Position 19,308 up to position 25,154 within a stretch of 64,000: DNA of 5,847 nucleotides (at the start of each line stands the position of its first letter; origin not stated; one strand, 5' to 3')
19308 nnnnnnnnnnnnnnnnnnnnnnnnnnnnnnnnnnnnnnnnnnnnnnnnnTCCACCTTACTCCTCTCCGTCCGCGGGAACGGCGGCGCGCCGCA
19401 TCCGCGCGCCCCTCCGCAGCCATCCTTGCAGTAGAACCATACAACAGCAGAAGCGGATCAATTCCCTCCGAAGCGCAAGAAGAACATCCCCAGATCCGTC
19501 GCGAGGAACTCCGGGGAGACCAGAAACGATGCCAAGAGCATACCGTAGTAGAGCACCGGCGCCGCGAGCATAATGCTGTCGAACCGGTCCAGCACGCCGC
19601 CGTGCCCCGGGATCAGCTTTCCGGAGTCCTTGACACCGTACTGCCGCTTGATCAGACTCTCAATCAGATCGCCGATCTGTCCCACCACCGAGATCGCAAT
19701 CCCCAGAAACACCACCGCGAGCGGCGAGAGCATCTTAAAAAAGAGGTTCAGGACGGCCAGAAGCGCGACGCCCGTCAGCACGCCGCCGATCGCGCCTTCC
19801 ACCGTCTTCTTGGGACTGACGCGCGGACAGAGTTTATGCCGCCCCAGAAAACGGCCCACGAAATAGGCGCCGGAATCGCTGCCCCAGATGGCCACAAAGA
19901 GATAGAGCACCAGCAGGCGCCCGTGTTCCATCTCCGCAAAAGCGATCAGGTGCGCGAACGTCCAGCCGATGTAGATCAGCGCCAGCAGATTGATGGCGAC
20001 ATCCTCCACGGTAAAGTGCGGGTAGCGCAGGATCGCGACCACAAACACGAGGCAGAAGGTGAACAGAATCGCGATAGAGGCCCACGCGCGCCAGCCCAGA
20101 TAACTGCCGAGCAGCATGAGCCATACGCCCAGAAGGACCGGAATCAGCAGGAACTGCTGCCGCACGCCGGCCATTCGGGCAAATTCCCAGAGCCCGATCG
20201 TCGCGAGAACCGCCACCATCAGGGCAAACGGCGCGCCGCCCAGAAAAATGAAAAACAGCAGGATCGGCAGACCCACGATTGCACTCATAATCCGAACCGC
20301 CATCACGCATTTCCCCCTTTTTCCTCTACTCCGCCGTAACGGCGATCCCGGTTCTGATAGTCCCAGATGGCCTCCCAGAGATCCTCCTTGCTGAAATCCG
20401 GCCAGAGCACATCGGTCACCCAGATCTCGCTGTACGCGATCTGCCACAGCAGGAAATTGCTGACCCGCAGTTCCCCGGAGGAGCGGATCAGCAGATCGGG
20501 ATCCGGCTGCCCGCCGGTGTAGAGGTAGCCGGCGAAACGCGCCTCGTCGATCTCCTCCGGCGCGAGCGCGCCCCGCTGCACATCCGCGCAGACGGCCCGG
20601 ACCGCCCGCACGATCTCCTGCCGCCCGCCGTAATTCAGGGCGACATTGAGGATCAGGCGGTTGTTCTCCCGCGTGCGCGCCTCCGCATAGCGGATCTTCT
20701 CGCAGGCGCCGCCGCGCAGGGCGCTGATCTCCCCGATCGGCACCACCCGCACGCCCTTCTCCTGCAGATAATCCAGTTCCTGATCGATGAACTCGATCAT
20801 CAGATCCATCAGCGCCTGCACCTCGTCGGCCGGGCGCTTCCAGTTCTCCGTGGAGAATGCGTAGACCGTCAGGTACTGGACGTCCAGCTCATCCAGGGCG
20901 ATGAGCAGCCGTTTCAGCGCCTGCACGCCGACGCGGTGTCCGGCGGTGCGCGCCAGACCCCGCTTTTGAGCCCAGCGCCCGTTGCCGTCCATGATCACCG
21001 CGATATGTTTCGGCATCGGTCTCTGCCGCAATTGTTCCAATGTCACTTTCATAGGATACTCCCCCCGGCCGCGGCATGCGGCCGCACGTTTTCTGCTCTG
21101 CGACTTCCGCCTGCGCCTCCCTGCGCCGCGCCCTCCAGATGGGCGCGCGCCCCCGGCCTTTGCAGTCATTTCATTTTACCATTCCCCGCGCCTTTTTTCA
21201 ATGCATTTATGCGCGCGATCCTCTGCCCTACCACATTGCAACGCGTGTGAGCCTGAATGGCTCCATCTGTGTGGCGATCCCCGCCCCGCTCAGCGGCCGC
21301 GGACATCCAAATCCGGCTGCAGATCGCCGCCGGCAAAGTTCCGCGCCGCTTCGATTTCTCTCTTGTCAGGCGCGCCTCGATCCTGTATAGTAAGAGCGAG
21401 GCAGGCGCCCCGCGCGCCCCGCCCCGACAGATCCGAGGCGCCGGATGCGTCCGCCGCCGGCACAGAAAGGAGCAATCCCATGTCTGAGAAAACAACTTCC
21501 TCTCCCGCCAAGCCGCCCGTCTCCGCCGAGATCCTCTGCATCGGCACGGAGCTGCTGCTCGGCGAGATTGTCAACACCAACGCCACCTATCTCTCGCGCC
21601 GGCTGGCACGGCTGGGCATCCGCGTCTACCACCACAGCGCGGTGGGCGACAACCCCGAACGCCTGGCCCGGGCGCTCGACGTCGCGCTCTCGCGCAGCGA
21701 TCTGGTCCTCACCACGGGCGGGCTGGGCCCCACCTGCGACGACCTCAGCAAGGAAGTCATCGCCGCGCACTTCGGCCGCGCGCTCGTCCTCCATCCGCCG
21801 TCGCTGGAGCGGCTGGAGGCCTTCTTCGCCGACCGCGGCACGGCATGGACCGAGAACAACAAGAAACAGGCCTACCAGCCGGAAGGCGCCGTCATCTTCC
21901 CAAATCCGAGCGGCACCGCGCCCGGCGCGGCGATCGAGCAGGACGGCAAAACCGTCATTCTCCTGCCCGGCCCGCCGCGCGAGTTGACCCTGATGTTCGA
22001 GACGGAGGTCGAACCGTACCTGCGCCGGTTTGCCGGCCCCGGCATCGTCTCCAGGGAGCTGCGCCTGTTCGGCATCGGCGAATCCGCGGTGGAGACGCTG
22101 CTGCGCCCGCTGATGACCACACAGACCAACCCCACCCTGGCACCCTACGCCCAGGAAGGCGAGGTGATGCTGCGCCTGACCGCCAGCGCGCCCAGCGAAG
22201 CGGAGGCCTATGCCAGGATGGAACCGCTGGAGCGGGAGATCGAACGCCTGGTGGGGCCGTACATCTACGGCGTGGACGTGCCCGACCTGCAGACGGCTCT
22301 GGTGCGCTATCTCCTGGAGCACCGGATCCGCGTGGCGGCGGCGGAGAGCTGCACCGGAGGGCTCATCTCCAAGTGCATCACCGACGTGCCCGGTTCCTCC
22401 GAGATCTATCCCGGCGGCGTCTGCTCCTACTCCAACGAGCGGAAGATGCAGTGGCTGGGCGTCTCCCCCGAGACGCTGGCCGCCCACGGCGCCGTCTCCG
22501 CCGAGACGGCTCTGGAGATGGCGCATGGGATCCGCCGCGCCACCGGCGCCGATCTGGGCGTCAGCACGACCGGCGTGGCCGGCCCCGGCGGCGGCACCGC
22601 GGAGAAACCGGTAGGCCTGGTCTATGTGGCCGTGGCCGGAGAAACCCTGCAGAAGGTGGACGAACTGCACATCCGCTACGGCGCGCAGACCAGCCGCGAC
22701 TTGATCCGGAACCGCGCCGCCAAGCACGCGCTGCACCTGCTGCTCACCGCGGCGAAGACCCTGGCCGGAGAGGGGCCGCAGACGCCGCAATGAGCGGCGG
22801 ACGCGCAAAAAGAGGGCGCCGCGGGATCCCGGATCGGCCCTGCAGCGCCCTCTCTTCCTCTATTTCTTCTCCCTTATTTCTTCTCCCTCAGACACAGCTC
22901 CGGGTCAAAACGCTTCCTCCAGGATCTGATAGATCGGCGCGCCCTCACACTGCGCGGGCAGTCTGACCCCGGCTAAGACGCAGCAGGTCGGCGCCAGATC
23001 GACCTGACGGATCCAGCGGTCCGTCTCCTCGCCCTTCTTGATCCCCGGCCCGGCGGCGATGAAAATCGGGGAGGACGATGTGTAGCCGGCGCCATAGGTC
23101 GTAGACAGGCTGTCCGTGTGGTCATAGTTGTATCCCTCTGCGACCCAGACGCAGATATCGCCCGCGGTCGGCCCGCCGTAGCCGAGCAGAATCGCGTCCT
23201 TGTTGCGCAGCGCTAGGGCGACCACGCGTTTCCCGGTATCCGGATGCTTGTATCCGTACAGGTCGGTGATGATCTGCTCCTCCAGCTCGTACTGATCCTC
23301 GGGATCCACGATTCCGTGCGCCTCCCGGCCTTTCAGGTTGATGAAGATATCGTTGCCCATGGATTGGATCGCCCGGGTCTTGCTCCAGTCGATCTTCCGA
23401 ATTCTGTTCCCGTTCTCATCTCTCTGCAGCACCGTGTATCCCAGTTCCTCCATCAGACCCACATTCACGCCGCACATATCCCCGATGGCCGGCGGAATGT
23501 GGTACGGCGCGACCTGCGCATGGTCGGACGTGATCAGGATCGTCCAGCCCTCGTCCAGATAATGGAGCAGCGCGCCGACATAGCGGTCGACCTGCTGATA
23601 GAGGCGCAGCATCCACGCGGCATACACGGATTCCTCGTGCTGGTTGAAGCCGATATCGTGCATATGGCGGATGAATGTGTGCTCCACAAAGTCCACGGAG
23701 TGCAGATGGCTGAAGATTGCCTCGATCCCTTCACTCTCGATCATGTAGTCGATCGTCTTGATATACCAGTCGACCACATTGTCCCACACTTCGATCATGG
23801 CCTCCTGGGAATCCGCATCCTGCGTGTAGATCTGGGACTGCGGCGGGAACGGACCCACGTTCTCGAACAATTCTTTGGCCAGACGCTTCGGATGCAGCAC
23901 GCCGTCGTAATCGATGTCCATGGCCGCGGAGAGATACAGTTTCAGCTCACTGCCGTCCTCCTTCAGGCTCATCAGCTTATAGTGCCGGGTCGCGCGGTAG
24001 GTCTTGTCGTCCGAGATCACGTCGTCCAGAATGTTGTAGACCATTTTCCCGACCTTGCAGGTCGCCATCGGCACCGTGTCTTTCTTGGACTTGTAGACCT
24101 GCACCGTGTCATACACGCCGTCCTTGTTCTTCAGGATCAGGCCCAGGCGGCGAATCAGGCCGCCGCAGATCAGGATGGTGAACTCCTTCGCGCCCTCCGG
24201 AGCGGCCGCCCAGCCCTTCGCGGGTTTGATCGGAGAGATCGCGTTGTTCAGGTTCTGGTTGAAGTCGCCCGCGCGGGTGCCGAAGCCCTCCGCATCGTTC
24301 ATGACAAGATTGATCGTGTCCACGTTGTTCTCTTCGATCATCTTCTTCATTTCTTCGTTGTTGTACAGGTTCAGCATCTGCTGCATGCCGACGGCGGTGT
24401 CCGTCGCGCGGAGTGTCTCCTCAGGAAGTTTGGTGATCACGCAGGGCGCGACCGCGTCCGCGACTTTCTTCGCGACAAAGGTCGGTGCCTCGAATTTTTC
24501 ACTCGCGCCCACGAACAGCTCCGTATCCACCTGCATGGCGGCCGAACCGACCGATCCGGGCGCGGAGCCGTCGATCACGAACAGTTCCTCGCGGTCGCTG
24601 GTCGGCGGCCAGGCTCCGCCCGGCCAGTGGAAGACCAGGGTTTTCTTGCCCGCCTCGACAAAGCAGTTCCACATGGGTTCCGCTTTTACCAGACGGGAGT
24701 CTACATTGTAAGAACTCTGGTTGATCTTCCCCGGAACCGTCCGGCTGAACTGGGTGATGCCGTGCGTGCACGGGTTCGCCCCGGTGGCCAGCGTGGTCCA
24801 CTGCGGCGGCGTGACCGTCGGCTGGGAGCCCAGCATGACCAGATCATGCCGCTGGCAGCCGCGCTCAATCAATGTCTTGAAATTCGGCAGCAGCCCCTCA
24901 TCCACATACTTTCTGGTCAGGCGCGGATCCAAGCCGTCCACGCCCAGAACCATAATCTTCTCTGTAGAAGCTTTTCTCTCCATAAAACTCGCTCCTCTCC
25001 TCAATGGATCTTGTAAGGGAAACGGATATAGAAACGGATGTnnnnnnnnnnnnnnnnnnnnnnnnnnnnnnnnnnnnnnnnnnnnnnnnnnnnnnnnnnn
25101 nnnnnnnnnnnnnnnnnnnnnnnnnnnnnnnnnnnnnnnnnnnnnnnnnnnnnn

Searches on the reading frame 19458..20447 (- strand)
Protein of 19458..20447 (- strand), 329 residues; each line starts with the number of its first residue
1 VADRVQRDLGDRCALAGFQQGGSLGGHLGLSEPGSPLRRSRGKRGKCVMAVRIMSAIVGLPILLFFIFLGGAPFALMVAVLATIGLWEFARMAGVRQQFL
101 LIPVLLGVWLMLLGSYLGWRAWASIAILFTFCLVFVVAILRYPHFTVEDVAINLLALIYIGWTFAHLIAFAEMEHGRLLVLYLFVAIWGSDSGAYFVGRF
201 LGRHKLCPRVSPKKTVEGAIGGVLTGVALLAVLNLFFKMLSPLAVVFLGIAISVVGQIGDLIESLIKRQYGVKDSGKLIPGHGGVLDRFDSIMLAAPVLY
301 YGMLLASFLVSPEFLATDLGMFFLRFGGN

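Call 21: search_protein_families(library=pfam, proteins=[window:19458-20447:-], max_evalue=0.00001)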
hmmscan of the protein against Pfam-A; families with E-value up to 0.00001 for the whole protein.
window:19458-20447:- (329 aa): 1 family
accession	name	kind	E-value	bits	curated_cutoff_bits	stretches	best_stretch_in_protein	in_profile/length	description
PF01148.25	CTP_transf_1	-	1.5e-68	231.9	24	1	51-303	2-261/264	Cytidylyltransferase family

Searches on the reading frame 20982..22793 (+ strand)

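Call 21: search_protein_families(library=pfam, proteins=[window:20982-22793:+], max_evalue=0.00001)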
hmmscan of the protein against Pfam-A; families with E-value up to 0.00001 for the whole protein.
window:20982-22793:+ (603 aa): 3 families
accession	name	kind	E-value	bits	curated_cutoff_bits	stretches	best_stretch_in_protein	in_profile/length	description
PF02464.23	CinA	-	2.3e-51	173.9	23.5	1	436-589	4-153/155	Competence-damaged protein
PF00994.29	MoCF_biosynth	-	3.5e-38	131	26.6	1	183-348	1-143/144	Probable molybdopterin binding domain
PF18146.6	CinA_KH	-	8.8e-26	90.2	27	1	357-430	1-73/73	Damage-inducible protein CinA KH domain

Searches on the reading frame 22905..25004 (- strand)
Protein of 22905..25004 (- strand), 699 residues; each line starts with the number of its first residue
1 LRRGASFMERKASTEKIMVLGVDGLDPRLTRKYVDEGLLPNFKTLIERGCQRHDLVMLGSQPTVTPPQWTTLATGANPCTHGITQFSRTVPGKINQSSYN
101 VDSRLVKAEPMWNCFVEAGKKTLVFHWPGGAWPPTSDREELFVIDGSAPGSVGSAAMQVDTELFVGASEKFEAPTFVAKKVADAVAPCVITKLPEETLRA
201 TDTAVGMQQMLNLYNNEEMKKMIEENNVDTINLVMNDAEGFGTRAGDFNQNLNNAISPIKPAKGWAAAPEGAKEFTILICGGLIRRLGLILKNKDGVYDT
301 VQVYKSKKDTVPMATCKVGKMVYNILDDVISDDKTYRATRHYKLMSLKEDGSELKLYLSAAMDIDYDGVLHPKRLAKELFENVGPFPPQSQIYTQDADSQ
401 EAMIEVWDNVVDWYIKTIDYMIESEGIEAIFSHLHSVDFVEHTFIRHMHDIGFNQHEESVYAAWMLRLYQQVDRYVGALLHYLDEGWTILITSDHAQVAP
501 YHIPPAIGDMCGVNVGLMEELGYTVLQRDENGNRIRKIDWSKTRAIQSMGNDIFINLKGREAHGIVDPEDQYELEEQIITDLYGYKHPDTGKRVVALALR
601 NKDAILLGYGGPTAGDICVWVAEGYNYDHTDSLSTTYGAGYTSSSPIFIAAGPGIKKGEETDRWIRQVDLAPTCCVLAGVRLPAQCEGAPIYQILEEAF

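Call 21: search_protein_families(library=pfam, proteins=[window:22905-25004:-], max_evalue=0.00001)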
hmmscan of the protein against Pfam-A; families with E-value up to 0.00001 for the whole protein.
window:22905-25004:- (699 aa): 1 family
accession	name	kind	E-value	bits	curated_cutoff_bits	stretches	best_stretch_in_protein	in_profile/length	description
PF01663.27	Phosphodiest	-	1.1e-25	91.4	23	1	19-146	3-120/342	Type I phosphodiesterase / nucleotide pyrophosphatase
